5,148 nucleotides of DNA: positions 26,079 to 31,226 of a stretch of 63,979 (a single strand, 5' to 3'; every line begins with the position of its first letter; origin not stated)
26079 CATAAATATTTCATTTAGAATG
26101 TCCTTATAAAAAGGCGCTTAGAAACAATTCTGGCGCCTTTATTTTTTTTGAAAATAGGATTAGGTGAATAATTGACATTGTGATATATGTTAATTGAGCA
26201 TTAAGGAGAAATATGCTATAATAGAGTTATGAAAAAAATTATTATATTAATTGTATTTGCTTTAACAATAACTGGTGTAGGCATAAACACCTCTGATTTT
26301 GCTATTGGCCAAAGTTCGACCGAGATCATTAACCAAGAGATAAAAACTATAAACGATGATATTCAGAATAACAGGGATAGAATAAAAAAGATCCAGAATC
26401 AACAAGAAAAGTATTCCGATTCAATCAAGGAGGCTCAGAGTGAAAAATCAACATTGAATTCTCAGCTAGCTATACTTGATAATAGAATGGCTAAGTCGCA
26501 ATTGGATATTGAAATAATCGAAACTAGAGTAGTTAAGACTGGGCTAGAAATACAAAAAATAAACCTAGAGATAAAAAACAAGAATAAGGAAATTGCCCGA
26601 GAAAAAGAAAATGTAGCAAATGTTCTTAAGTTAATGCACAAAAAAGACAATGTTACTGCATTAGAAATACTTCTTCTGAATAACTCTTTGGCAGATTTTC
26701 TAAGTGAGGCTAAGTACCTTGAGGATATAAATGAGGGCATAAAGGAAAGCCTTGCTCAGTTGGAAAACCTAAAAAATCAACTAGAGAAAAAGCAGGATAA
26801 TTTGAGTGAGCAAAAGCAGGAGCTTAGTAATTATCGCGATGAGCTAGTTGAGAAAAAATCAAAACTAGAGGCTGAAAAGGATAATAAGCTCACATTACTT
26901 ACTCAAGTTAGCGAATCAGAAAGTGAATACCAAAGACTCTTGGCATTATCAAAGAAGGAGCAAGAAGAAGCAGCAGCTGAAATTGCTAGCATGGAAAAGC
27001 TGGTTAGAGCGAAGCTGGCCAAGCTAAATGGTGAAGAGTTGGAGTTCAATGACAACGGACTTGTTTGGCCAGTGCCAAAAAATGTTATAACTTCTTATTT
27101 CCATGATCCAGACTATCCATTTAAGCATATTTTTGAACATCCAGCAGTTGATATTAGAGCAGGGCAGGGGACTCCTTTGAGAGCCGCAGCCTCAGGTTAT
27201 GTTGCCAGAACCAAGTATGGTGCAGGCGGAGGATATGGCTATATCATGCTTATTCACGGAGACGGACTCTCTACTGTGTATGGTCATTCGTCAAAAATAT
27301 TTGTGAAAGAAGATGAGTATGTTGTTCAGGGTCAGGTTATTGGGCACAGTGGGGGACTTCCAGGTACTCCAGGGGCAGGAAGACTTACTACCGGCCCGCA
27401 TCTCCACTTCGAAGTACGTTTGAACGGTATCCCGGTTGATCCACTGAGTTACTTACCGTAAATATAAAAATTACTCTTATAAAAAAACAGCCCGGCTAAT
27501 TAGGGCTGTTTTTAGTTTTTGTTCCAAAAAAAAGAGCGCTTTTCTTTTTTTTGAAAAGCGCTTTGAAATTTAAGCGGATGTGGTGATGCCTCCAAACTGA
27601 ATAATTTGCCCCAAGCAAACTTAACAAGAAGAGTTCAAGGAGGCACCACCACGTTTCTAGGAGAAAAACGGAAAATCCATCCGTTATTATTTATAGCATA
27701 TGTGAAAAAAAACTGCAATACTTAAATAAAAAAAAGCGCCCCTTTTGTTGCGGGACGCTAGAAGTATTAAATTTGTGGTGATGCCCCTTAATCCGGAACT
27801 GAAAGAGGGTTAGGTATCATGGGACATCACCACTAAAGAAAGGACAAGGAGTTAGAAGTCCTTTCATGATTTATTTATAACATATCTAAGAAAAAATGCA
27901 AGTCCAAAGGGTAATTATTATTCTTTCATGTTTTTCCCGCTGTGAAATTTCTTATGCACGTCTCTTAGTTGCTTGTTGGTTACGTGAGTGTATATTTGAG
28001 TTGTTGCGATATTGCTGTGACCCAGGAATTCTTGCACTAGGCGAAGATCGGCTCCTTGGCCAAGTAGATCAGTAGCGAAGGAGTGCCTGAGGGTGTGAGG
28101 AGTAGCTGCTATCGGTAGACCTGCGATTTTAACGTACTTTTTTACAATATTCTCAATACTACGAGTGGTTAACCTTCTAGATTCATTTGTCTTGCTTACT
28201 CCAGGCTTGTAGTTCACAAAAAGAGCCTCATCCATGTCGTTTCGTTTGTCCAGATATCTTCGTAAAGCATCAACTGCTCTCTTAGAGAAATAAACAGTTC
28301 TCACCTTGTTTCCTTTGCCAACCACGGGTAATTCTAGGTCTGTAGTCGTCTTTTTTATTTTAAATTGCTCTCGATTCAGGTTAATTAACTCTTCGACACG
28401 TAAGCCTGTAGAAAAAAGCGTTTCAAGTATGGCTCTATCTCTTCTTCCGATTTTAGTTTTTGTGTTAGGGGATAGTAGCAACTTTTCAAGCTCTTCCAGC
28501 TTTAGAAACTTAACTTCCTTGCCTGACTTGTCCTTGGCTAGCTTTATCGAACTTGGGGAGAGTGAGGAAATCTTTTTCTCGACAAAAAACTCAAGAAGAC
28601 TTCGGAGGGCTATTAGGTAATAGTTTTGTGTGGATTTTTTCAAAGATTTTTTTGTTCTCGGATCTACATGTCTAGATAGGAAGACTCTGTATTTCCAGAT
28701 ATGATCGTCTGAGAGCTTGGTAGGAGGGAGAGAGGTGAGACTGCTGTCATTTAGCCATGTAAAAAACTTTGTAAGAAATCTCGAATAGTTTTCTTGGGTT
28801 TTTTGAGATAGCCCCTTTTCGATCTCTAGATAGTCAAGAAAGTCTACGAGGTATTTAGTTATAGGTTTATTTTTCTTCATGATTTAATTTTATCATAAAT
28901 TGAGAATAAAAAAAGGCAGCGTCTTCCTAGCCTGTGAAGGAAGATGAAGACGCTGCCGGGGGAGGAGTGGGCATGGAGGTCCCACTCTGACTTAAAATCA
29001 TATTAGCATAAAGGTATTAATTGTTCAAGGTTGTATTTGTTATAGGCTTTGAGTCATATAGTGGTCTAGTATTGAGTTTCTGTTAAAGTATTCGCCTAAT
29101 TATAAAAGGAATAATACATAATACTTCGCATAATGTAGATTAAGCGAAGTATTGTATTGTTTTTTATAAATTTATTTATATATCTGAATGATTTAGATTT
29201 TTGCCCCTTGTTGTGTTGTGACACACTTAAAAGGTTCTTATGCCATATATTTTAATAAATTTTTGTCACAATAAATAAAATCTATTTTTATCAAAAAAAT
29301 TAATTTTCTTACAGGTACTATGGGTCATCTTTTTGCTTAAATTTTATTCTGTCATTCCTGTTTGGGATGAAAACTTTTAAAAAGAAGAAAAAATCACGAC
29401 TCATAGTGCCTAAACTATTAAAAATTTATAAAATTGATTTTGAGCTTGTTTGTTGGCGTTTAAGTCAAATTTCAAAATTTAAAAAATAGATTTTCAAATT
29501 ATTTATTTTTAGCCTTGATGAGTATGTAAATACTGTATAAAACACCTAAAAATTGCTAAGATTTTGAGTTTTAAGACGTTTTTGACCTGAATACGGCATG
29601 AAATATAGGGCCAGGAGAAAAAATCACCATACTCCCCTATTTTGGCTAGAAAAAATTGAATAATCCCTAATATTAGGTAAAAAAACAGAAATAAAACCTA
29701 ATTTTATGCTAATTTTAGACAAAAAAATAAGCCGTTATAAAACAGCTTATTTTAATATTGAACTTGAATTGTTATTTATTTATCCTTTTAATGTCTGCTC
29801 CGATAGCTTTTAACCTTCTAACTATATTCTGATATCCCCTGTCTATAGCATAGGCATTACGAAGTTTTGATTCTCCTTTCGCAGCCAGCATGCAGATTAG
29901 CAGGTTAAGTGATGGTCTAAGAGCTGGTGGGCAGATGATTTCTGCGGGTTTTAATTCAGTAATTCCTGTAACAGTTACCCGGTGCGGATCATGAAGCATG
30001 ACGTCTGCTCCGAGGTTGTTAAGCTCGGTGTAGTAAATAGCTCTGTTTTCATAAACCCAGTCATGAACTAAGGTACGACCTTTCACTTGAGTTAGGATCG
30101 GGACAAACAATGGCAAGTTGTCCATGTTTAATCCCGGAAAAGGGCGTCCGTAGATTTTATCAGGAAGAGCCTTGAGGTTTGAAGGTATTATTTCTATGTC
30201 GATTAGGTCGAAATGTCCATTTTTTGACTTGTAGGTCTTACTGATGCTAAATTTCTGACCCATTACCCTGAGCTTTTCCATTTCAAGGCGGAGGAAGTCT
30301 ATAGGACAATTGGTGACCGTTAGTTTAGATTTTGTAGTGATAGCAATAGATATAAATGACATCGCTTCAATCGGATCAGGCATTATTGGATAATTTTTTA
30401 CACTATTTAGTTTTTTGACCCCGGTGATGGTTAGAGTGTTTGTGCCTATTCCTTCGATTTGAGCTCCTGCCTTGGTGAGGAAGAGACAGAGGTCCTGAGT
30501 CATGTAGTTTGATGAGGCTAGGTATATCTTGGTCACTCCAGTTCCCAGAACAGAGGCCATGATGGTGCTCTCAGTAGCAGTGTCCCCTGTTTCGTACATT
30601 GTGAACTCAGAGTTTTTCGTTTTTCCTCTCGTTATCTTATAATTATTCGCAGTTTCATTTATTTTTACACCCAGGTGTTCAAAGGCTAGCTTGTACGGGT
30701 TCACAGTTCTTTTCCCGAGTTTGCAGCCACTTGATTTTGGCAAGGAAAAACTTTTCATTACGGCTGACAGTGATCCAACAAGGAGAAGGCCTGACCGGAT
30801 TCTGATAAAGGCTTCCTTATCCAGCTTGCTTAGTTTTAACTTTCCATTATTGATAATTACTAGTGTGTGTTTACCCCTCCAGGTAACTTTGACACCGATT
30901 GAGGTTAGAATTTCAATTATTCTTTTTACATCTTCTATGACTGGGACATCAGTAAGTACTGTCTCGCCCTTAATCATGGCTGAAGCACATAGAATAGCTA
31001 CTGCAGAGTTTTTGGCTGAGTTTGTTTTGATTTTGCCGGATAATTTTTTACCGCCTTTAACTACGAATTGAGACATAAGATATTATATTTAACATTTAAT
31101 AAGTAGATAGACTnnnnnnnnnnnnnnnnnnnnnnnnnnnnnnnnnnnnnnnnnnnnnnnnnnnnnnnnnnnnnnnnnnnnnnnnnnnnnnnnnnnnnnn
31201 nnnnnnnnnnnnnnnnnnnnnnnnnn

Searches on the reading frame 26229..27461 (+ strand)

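Call 46: search_protein_families(library=pfam, proteins=[window:26229-27461:+], max_evalue=0.001)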
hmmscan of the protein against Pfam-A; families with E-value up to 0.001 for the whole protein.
window:26229-27461:+ (410 aa): 1 family
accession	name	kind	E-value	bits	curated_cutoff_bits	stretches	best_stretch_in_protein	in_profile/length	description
PF01551.29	Peptidase_M23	-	1.9e-23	82.9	28.7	1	304-405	3-96/96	Peptidase family M23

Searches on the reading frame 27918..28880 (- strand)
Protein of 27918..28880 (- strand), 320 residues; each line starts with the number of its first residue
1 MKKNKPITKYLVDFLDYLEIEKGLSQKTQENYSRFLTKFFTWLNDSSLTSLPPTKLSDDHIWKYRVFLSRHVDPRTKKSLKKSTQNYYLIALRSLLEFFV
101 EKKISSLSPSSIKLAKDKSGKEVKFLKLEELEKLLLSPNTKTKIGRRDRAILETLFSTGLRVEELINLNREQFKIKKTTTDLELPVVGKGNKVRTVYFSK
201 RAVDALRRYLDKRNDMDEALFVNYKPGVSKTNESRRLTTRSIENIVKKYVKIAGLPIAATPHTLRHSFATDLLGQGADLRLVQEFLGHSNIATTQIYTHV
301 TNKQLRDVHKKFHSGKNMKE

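Call 46: search_protein_families(library=pfam, proteins=[window:27918-28880:-], max_evalue=0.001)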
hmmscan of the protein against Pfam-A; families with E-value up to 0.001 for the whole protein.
window:27918-28880:- (320 aa): 4 families
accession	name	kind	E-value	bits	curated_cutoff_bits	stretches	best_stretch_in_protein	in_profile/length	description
PF00589.27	Phage_integrase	-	5.8e-40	137.3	27.1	1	124-302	1-170/172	Phage integrase family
PF02899.23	Phage_int_SAM_1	-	3.7e-11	43.6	22.3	1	12-102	2-82/83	Phage integrase, N-terminal SAM-like domain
PF13495.12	Phage_int_SAM_4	-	1.8e-09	38.3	27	1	13-68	4-53/85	Phage integrase, N-terminal SAM-like domain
PF13102.12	Phage_int_SAM_5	-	0.00065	20.5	22.3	1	21-109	13-92/98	Phage integrase SAM-like domain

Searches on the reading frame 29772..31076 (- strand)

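Call 46: search_protein_families(library=pfam, proteins=[window:29772-31076:-], max_evalue=0.001)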
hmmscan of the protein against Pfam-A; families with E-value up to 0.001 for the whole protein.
window:29772-31076:- (434 aa): 1 family
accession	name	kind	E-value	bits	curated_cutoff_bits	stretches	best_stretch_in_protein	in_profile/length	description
PF00275.25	EPSP_synthase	-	1.4e-44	152.9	22.8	1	6-422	1-417/417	EPSP synthase (3-phosphoshikimate 1-carboxyvinyltransferase)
